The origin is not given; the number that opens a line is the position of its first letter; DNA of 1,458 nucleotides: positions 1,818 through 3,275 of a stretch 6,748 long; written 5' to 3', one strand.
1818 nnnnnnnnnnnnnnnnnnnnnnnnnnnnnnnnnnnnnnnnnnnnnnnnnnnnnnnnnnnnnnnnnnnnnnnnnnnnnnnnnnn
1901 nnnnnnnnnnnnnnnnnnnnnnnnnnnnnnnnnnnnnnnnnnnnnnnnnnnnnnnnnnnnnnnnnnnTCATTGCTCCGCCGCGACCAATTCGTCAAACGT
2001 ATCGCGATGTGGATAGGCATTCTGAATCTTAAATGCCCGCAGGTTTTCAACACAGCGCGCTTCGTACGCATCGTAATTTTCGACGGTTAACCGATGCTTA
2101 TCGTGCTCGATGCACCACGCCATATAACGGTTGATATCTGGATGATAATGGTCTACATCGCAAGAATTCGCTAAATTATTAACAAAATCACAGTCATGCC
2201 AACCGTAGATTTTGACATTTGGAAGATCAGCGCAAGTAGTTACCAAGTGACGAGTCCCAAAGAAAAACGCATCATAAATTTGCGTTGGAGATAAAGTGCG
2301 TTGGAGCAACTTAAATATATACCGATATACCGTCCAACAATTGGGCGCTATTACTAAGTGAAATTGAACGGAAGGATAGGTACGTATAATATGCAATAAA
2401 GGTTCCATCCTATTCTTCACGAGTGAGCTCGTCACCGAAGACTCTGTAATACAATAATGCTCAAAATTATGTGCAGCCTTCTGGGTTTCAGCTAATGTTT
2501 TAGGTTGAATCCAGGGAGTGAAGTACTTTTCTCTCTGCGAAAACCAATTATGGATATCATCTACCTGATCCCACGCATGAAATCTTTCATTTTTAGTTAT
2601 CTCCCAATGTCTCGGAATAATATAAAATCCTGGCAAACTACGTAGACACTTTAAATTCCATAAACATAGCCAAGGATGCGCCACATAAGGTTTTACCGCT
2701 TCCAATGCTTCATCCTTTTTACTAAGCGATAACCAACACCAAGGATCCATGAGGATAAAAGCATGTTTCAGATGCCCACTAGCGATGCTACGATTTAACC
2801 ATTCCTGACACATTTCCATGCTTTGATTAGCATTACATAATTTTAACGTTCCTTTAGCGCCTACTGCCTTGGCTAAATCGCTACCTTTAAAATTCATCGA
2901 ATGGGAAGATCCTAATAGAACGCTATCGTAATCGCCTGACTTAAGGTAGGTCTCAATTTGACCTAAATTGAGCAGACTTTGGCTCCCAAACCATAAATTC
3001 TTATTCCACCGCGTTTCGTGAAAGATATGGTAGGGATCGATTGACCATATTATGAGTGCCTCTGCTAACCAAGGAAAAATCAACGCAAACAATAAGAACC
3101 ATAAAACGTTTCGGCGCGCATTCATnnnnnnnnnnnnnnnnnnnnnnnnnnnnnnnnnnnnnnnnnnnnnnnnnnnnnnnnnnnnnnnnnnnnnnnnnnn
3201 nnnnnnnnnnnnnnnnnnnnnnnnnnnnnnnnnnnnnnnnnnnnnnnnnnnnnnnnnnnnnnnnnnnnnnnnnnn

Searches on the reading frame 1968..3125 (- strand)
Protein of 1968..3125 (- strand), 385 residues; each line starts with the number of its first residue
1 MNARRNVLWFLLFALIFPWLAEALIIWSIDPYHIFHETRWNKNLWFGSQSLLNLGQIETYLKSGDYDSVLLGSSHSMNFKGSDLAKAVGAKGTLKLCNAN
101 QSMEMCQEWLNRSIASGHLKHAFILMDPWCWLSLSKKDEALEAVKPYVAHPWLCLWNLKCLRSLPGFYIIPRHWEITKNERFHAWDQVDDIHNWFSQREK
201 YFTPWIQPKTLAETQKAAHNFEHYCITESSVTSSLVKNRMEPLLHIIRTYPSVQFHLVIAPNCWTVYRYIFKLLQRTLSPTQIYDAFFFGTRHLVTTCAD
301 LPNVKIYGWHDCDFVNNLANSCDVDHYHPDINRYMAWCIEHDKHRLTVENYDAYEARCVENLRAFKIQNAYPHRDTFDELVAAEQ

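Call 6: search_protein_families(library=pfam, proteins=[window:1968-3125:-], max_evalue=0.1)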
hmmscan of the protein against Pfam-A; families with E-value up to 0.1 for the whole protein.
window:1968-3125:- (385 aa): 0 families

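Call 8: find_homologous_proteins(query=window:1968-3125:-)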
Query window:1968-3125:- (385 aa): 22 proteins with E <= 0.001 among 1697 candidates.
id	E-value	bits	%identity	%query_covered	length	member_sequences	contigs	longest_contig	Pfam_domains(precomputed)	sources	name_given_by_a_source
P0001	1.8e-241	819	88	100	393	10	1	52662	-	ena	-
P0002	3.5e-122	426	52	100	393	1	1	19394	-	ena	-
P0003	1.3e-119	418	51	100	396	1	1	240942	-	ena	-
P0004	8.5e-118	412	50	100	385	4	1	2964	-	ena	-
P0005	1.0e-117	412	54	94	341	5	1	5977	-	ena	-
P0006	1.8e-112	394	53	94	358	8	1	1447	-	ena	-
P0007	6.9e-110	386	49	100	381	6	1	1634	-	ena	-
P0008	2.8e-109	384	50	94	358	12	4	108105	-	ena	-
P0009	3.4e-82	295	41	100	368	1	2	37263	-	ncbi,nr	ncbi:MAG: hypothetical protein MJ218_02435 [Opitutales bacterium]|nr:hypothetical protein [Opitutale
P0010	5.3e-80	288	41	100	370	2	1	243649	-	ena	-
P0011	7.4e-79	284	42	97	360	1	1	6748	-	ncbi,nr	ncbi:MAG: hypothetical protein MJ218_03930 [Opitutales bacterium]|nr:hypothetical protein [Opitutale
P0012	7.3e-76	274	47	72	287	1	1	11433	-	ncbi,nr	ncbi:MAG: hypothetical protein MJ218_03760 [Opitutales bacterium]|nr:hypothetical protein [Opitutale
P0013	2.0e-67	246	55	54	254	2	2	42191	-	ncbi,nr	ncbi:MAG: hypothetical protein MJ218_02140 [Opitutales bacterium]|nr:hypothetical protein [Opitutale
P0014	1.2e-56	211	44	56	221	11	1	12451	-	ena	-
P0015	4.7e-56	209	32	99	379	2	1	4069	-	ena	-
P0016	8.7e-46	175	45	53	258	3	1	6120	-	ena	-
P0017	1.1e-44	171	29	100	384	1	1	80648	-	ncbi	-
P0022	2.0e-5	42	24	89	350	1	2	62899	-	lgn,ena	-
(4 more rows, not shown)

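Call 9: find_encoding_contigs(protein=window:1968-3125:-, flank=10000)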
Protein window:1968-3125:- (385 aa): 1 contig read that carries it; 1 place shown.
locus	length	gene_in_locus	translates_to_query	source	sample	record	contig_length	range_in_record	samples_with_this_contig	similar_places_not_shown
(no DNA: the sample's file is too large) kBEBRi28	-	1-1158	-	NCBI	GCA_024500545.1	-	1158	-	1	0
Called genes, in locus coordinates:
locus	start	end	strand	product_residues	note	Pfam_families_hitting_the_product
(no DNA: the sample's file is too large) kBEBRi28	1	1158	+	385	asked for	?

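Call 12: find_encoding_contigs(protein=P0013, flank=6000)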
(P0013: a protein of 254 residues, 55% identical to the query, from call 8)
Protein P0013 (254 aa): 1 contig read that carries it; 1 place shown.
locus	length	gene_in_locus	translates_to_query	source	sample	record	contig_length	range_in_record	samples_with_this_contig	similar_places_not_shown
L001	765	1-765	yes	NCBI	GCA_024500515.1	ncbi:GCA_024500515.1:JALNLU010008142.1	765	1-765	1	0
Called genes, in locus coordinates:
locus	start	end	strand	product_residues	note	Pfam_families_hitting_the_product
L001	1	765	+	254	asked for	?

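Call 13: find_encoding_contigs(protein=P0016, flank=6000)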
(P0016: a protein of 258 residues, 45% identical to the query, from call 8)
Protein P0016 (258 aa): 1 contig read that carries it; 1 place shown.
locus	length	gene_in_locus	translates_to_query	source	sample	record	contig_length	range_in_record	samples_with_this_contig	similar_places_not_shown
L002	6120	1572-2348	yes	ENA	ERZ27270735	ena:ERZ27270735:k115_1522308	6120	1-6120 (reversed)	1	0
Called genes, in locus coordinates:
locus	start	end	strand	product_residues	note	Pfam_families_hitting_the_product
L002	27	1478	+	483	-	PF03062:MBOAT, PF13813:MBOAT_2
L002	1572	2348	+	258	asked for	-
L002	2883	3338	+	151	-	-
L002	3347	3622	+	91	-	-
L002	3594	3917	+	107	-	-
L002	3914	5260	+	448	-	PF03237:Terminase_6N, PF17289:Terminase_6C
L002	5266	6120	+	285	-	?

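Call 14: find_encoding_contigs(protein=P0014, flank=6000)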
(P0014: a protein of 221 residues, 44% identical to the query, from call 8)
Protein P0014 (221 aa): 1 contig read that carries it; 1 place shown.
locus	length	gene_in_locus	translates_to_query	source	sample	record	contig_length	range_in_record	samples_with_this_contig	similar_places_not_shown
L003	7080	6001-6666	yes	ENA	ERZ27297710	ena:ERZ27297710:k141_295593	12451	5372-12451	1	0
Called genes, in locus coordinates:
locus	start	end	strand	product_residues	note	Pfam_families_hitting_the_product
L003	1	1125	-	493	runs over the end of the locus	PF02550:AcetylCoA_hydro, PF13336:AcetylCoA_hyd_C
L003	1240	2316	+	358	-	-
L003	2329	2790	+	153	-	PF05932:CesT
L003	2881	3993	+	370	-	PF05496:RuvB_N (faint), PF13177:DNA_pol3_delta2, PF13604:AAA_30 (weak), PF00004:AAA, PF07728:AAA_5, PF13401:AAA_22 (weak), PF22608:DNAX_ATPase_lid, PF12169:DNA_pol3_gamma3 (weak)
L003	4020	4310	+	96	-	-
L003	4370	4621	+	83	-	PF00550:PP-binding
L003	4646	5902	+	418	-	PF00109:ketoacyl-synt, PF02801:Ketoacyl-synt_C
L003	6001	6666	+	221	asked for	-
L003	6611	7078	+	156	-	?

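Call 19: find_related_loci(query=A2, collection=genome_contigs, flank=4000)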
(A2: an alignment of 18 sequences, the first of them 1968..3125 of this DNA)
Query A2 (385 aa) in genome_contigs; peptide patterns used: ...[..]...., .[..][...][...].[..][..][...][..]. (x = any residue, [..] = any of these).
47 stretches matched a pattern; 34 encode a relative of the query (tblastn E <= 1e-3); 33 distinct loci.
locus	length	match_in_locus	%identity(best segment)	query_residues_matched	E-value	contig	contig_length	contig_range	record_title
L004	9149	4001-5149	86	1-384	0e+0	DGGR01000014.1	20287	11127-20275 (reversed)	MAG TPA_asm: Verrucomicrobia bacterium UBA3869 UBA3869_contig_75153, whole genome shotgun sequence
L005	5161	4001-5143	51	1-384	3e-122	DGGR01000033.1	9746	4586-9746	MAG TPA_asm: Verrucomicrobia bacterium UBA3869 UBA3869_contig_292583, whole genome shotgun sequence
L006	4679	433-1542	41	1-384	4e-85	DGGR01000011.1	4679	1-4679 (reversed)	MAG TPA_asm: Verrucomicrobia bacterium UBA3869 UBA3869_contig_257570, whole genome shotgun sequence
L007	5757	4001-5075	64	1-384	3e-94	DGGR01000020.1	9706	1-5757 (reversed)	MAG TPA_asm: Verrucomicrobia bacterium UBA3869 UBA3869_contig_120407, whole genome shotgun sequence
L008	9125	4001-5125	28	1-385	6e-53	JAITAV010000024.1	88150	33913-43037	MAG: Puniceicoccales bacterium isolate Ncb351_bin56 k119_2994025, whole genome shotgun sequence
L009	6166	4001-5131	32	1-384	8e-52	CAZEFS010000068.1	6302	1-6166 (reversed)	MAG TPA_asm: uncultured Opitutales bacterium isolate SRP219642_co6_89 genome assembly, contig: NODE_12849_length_6302_co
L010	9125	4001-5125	28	1-385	2e-50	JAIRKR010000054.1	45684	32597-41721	MAG: Puniceicoccales bacterium isolate Cc175_bin121 k119_1122496, whole genome shotgun sequence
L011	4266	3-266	90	297-384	9e-50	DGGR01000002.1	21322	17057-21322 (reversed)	MAG TPA_asm: Verrucomicrobia bacterium UBA3869 UBA3869_contig_49198, whole genome shotgun sequence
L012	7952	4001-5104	28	1-385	8e-44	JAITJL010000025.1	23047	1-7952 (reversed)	MAG: Puniceicoccales bacterium isolate Pcl387_bin165 k119_1382080, whole genome shotgun sequence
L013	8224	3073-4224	27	1-384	1e-34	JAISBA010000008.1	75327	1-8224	MAG: Puniceicoccales bacterium isolate Gx481_bin184 k119_180449, whole genome shotgun sequence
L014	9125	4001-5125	28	1-385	2e-51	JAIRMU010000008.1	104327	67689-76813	MAG: Puniceicoccales bacterium isolate Cd354_bin116 k119_912527, whole genome shotgun sequence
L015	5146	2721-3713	29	20-385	8e-29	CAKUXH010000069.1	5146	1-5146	MAG: uncultured Opitutales bacterium isolate REFINED_METABAT215_TOP10_CONTIGS_1500_ASSEMBLY_K77_MERGED__Hadza_MoBio_hadz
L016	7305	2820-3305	37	212-385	4e-28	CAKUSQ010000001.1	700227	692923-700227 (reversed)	MAG: uncultured Opitutales bacterium isolate REFINED_METABAT215_TOP10_CONTIGS_1500_ASSEMBLY_K77_MERGED__Hadza_MoBio_hadz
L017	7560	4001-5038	26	23-369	7e-22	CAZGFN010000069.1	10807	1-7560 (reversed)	MAG TPA_asm: uncultured Isosphaeraceae bacterium isolate SRP308112_co1_276 genome assembly, contig: NODE_11406_length_10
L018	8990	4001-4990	23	20-374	6e-12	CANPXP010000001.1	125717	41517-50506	MAG: uncultured Lachnospiraceae bacterium isolate Lapin-005__bin114 genome assembly, contig: Lapin-005__NODE_120_length_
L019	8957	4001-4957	24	9-350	8e-12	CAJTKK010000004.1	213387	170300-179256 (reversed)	MAG TPA_asm: uncultured Lachnospiraceae bacterium isolate MGBC100172 genome assembly, contig: MGBC100172.4, whole genome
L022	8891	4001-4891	23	29-350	3e-8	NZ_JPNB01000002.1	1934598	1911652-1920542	Kineothrix alysoides strain KNHs209 CC90DRAFT_scf7180000000013_quiver.2_C, whole genome shotgun sequence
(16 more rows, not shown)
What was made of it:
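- Frame-breaking unit numbers recur in independent assemblies (calls 13, 14, 19).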

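Call 20: search_solved_structures(query=A2, max_evalue=10, show_alignments=2)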
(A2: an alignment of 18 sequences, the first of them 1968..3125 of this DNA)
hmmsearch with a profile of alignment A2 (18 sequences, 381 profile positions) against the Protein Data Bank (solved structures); distinct sequences matched with E-value up to 10: 5.
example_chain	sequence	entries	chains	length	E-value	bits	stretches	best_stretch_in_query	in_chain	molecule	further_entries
2qtr_A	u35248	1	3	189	0.23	14.1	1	206-259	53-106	Probable nicotinate-nucleotide adenylyltransferase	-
3hfj_A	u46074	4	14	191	0.24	14.1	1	206-259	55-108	Nicotinate (Nicotinamide) nucleotide adenylyltransferase | nicotinate-nucleotide adenylyltransferase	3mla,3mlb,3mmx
3dv2_A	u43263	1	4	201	0.25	14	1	206-259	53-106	Nicotinate (Nicotinamide) nucleotide adenylyltransferase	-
2qtm_A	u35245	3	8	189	0.32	13.7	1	207-259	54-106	Nicotinate (Nicotinamide) nucleotide adenylyltransferase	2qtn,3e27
2oe0_A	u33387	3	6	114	1.2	11.8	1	197-255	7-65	Thioredoxin-3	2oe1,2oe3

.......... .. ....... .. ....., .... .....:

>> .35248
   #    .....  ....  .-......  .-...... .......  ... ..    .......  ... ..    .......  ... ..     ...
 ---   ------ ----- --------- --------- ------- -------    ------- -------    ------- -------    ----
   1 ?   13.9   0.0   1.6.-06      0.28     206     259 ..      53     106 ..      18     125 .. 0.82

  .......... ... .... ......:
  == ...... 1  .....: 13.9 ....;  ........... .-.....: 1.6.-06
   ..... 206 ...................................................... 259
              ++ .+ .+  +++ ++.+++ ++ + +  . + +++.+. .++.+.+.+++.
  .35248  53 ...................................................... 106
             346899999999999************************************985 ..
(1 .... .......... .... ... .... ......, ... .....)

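Call 23: find_related_loci(query=A2, collection=metagenome_contigs, flank=4000)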
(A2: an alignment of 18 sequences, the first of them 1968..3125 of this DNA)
Query A2 (385 aa) in metagenome_contigs; peptide patterns used: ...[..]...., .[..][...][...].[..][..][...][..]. (x = any residue, [..] = any of these).
23 stretches matched a pattern; 11 encode a relative of the query (tblastn E <= 1e-3); 11 distinct loci.
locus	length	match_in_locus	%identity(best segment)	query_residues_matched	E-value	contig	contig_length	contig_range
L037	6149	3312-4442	32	1-384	3e-52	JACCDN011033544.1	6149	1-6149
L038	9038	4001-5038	26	23-369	2e-22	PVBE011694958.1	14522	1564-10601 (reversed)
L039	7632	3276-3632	32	228-352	2e-13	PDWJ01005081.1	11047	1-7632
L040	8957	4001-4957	45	9-350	2e-7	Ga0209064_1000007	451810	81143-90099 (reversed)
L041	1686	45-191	45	303-350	4e-7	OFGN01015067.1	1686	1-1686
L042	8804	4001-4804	22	62-350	1e-5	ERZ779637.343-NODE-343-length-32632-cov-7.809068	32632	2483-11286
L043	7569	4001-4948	34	9-347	1e-5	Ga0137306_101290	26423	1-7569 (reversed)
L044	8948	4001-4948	34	9-347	1e-5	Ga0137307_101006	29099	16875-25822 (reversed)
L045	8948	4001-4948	25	9-347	4e-4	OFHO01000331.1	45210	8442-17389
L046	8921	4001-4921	57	9-338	4e-4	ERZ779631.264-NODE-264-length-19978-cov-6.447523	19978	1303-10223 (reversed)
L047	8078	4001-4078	57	309-338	4e-4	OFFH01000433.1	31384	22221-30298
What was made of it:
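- Tried and rejected: Metagenome_contigs scan found only distant relatives without tracts (call 23).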

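Call 24: find_encoding_contigs(protein=P0002, flank=8000)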
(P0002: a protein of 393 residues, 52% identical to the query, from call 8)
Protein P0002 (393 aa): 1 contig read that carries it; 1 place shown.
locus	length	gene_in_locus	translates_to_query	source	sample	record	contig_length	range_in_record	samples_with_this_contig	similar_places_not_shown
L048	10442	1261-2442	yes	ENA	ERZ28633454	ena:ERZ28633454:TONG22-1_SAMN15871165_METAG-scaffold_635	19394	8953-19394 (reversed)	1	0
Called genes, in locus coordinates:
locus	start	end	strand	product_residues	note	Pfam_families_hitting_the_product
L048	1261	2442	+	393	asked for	-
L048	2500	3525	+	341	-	PF00535:Glycos_transf_2, PF13641:Glyco_tranf_2_3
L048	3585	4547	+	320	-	PF03255:ACCA, PF01039:Carboxyl_trans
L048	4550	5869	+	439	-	PF02878:PGM_PMM_I, PF02879:PGM_PMM_II, PF02880:PGM_PMM_III, PF00408:PGM_PMM_IV (faint)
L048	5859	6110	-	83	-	PF00550:PP-binding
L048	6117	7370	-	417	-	PF00109:ketoacyl-synt, PF02801:Ketoacyl-synt_C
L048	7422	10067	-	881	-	PF00133:tRNA-synt_1, PF09334:tRNA-synt_1g, PF13603:tRNA-synt_1_2 (weak), PF00133:tRNA-synt_1, PF08264:Anticodon_1, PF10458:Val_tRNA-synt_C (weak)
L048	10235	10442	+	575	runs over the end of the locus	-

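Call 25: find_encoding_contigs(protein=P0003, flank=8000)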
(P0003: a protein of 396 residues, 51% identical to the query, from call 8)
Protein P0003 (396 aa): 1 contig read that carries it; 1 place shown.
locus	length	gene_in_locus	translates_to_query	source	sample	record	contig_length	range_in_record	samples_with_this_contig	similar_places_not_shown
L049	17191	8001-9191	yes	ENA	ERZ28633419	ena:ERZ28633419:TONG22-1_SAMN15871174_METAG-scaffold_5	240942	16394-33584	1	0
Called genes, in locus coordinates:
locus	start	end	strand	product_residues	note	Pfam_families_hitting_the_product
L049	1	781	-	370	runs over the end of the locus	PF05496:RuvB_N (faint), PF13177:DNA_pol3_delta2, PF13604:AAA_30 (weak), PF00004:AAA, PF07728:AAA_5, PF13401:AAA_22 (weak), PF22608:DNAX_ATPase_lid, PF12169:DNA_pol3_gamma3 (weak)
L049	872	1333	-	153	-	PF05932:CesT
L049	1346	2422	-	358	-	-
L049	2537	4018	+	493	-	PF02550:AcetylCoA_hydro, PF13336:AcetylCoA_hyd_C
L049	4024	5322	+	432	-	PF01288:HPPK, PF00809:Pterin_bind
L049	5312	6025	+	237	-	PF01996:F420_ligase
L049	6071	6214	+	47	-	-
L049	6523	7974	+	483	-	PF03062:MBOAT, PF13813:MBOAT_2 (weak)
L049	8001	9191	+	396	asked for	-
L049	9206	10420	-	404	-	PF13477:Glyco_trans_4_2, PF20706:GT4-conflict (weak), PF00534:Glycos_transf_1, PF13692:Glyco_trans_1_4, PF13524:Glyco_trans_1_2 (weak)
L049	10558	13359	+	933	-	PF00133:tRNA-synt_1, PF09334:tRNA-synt_1g, PF01406:tRNA-synt_1e (faint), PF13603:tRNA-synt_1_2, PF08264:Anticodon_1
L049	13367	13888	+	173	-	PF01258:zf-dskA_traR (weak)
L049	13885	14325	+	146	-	PF01252:Peptidase_A8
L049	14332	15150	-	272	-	-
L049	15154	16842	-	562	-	-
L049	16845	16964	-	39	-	-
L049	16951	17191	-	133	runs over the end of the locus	-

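Call 26: find_encoding_contigs(protein=P0001, flank=8000)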
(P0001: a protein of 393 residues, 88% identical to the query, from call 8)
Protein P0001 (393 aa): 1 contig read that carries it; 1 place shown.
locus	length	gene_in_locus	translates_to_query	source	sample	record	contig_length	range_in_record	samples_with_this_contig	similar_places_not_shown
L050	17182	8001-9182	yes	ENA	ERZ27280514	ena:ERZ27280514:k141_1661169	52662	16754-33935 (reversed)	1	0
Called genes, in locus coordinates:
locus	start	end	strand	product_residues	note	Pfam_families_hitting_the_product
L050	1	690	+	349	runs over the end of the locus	PF01018:GTP1_OBG, PF01926:MMR_HSR1, PF02421:FeoB_N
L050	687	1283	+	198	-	-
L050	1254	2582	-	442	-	PF02447:GntP_permease (weak), PF13726:Na_H_antiport_2, PF03553:Na_H_antiporter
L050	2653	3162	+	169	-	PF00702:Hydrolase (weak), PF08282:Hydrolase_3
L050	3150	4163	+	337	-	PF00814:TsaD, PF22521:HypF_C_2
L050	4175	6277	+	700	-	PF08245:Mur_ligase_M (faint), PF01565:FAD_binding_4, PF02873:MurB_C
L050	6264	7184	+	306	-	PF01820:Dala_Dala_lig_N, PF07478:Dala_Dala_lig_C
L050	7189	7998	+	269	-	PF08478:POTRA_1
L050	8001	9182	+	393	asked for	-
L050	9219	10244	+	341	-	PF00535:Glycos_transf_2, PF13641:Glyco_tranf_2_3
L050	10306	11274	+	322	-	PF03255:ACCA, PF01039:Carboxyl_trans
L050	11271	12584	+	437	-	PF02878:PGM_PMM_I, PF02879:PGM_PMM_II, PF02880:PGM_PMM_III, PF00408:PGM_PMM_IV (weak)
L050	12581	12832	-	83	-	PF00550:PP-binding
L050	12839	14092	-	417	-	PF00109:ketoacyl-synt, PF02801:Ketoacyl-synt_C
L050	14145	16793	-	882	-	PF00133:tRNA-synt_1, PF09334:tRNA-synt_1g, PF13603:tRNA-synt_1_2 (weak), PF00133:tRNA-synt_1, PF08264:Anticodon_1, PF10458:Val_tRNA-synt_C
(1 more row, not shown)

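Call 27: find_encoding_contigs(protein=P0010, flank=8000)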
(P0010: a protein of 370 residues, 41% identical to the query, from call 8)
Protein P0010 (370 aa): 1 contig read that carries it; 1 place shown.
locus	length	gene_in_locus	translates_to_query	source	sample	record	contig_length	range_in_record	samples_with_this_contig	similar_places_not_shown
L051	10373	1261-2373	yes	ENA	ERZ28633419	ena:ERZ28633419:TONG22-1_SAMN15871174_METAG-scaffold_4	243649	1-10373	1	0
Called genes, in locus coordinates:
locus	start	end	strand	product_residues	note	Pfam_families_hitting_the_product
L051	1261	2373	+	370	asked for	-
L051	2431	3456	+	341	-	PF00535:Glycos_transf_2, PF13641:Glyco_tranf_2_3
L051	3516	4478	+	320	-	PF03255:ACCA, PF01039:Carboxyl_trans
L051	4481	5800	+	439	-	PF02878:PGM_PMM_I, PF02879:PGM_PMM_II, PF02880:PGM_PMM_III, PF00408:PGM_PMM_IV (faint)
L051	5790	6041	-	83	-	PF00550:PP-binding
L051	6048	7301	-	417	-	PF00109:ketoacyl-synt, PF02801:Ketoacyl-synt_C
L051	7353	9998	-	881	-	PF00133:tRNA-synt_1, PF09334:tRNA-synt_1g, PF13603:tRNA-synt_1_2 (weak), PF00133:tRNA-synt_1, PF08264:Anticodon_1, PF10458:Val_tRNA-synt_C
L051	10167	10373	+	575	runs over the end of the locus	-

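Call 37: search_protein_families(library=ncbifam, proteins=[window:1968-3125:-, P0022, P0017, L049:6523-7974:+], max_evalue=0.1)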
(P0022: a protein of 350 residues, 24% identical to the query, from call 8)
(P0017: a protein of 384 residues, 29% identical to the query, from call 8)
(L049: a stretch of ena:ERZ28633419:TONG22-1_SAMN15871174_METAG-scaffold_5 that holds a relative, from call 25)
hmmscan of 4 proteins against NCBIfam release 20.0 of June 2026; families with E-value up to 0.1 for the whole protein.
window:1968-3125:- (385 aa): 0 families

P0022 (350 aa): 0 families

P0017 (384 aa): 0 families

L049:6523-7974:+ (483 aa): 1 family
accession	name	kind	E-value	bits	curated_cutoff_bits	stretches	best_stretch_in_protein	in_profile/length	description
TIGR04091.1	LTA_dltB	equivalog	3.6e-52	177.9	375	1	3-369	3-376/380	D-alanyl-lipoteichoic acid biosynthesis protein DltB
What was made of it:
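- Closest known: DltD. Different: The neighbouring MBOAT scores 178 bits against TIGR04091 (DltB), below its 375-bit cut-off (call 37).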

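Call 38: predict_structure(alignment_id=A2)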
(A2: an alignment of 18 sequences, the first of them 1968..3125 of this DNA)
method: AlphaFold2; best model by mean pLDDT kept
length: 385 residues; sequences in the alignment: 18
mean_pLDDT: 68.5   pTM: 0.71
mean pLDDT of the five models: 68.5, 68.2, 68.1, 66.5, 65.7
residues with pLDDT >= 90: 43; 70-90: 146; 50-70: 130; < 50: 66
segments of 3 or more residues with pLDDT < 50: 30-63, 164-187, 192-198
pLDDT, mean of each block of 10 residues (from residue 1): 62 68 56 39 28 34 67 75 85 76 82 86 84 64 65 62 47 42 46 48 63 72 80 78 93 93 65 65 82 91 88 63 67 83 90 85 70 60 69
secondary structure, 60 per line:
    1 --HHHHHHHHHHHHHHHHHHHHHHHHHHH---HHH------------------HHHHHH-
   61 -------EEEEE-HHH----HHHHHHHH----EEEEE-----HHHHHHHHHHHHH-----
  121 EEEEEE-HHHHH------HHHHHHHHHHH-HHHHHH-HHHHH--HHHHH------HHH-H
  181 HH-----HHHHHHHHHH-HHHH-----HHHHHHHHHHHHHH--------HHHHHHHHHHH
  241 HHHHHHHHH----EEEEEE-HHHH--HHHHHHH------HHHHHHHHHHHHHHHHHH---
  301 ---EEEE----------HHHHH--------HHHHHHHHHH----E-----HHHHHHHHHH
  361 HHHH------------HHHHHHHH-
elements in order: H3-29 H54-59 E68-72 H81-88 E93-97 H103-115 E121-126 H128-132 H139-149 H151-156 H158-162 H165-169 H188-197 H199-202 H208-221 H230-249 E254-259 H261-264 H267-273 H280-297 E304-307 H318-322 H331-340 H351-364 H377-384
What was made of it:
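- Tried and rejected: First AF2 model, built from 18 sequences, was mediocre (pLDDT 68.5, call 38).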

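Call 42: fold_search(model_id=the predicted structure, library=pdb)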
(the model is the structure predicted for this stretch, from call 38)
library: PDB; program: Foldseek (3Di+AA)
matches with E <= 10: 971; with E <= 0.001: 0
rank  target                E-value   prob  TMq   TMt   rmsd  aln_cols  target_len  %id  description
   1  2hsj_B                1.6e-02  0.98  0.29  0.46  12.7       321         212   11  The structure of a putative platelet activating factor from Streptococcus pneumonia. (released 2006-09-19)
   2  2hsj_A                2.3e-02  0.97  0.26  0.43  11.2       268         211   12  The structure of a putative platelet activating factor from Streptococcus pneumonia. (released 2006-09-19)
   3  2hsj_D                2.7e-02  0.92  0.27  0.43  12.2       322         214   10  The structure of a putative platelet activating factor from Streptococcus pneumonia. (released 2006-09-19)
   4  5ufy                  3.0e-02  0.93  0.23  0.44  13.7       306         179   11  Structure of Streptococcus pneumoniae peptidoglycan O-acetyltransferase A (OatA) C-terminal catalytic domain (released 2017-10-25)
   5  4ry8_B                3.2e-02  0.18  0.16  0.18  23.3       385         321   10  Crystal structure of 5-methylthioribose transporter solute binding protein TLET_1677 from Thermotoga lettingae TMO TAR (released 2014-12-24)
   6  3bma_B                3.7e-02  0.66  0.27  0.27  17.8       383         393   11  Crystal structure of D-alanyl-lipoteichoic acid synthetase from Streptococcus pneumoniae R6 (released 2007-12-25)
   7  9hi4_D                5.0e-02  0.80  0.25  0.40  12.8       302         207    7  Structure of FI6-focused design_03 scaffold in complex with FI6-Fab (released 2025-12-03)
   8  6jqe_A                5.3e-02  0.69  0.14  0.26  14.9       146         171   12  The structural basis of the beta-carbonic anhydrases CafD (wild type) of the filamentous fungus Aspergillus fumigatus (released 2019-08-14)
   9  4ry8_A                6.2e-02  0.13  0.15  0.18  23.3       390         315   10  Crystal structure of 5-methylthioribose transporter solute binding protein TLET_1677 from Thermotoga lettingae TMO TAR (released 2014-12-24)
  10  6lfb                  8.9e-02  0.85  0.14  0.27   7.5       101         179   13  E. coli Thioesterase I mutant DG (released 2020-07-15)
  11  3bma_A                8.9e-02  0.44  0.22  0.22  14.4       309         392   12  Crystal structure of D-alanyl-lipoteichoic acid synthetase from Streptococcus pneumoniae R6 (released 2007-12-25)
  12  3bma_C                8.9e-02  0.44  0.22  0.22  15.2       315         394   12  Crystal structure of D-alanyl-lipoteichoic acid synthetase from Streptococcus pneumoniae R6 (released 2007-12-25)
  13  4iyj_A                9.9e-02  0.92  0.17  0.29   7.2       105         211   10  Crystal structure of a putative acylhydrolase (BACUNI_03406) from Bacteroides uniformis ATCC 8492 at 1.37 A resolution (released 2013-03-06)
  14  1jx6                  1.0e-01  0.14  0.17  0.19  18.1       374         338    9  CRYSTAL STRUCTURE OF LUXP FROM VIBRIO HARVEYI COMPLEXED WITH AUTOINDUCER-2 (released 2002-02-04)
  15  4rk5_A                1.0e-01  0.13  0.16  0.21  20.2       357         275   10  Crystal structure of LacI family transcriptional regulator from Lactobacillus casei, Target EFI-512911, with bound suc (released 2014-11-05)
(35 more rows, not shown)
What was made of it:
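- Tried and rejected: Its Foldseek hits were weak (call 42).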

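Call 44: search_protein_families(library=pfam, alignment_id=A2, max_evalue=10)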
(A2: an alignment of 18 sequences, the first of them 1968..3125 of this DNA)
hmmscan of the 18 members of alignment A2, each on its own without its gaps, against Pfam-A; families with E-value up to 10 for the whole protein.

A. member 1, window:1968-3125:- (385 aa): 1 family
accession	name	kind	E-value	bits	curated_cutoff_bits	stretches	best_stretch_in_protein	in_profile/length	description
PF11242.13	DUF2774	-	0.1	13.2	29.2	1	166-200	15-49/63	Protein of unknown function (DUF2774)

B. families by the number of members that match (of 18 scanned): 7 families
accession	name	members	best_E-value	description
PF14881.12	Tubulin_3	1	0.0099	Tubulin domain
PF07700.20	HNOB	1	0.034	Haem-NO-binding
PF05047.22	L51_S25_CI-B8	1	0.051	Mitochondrial ribosomal protein L51 / S25 / CI-B8 domain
PF17641.8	ASPRs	1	0.067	Ancylostoma-associated secreted protein related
PF08418.15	Pol_alpha_B_N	1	0.083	DNA polymerase alpha subunit B N-terminal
PF11242.13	DUF2774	1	0.1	Protein of unknown function (DUF2774)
PF07250.17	Glyoxal_oxid_N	1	0.2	Glyoxal oxidase N-terminus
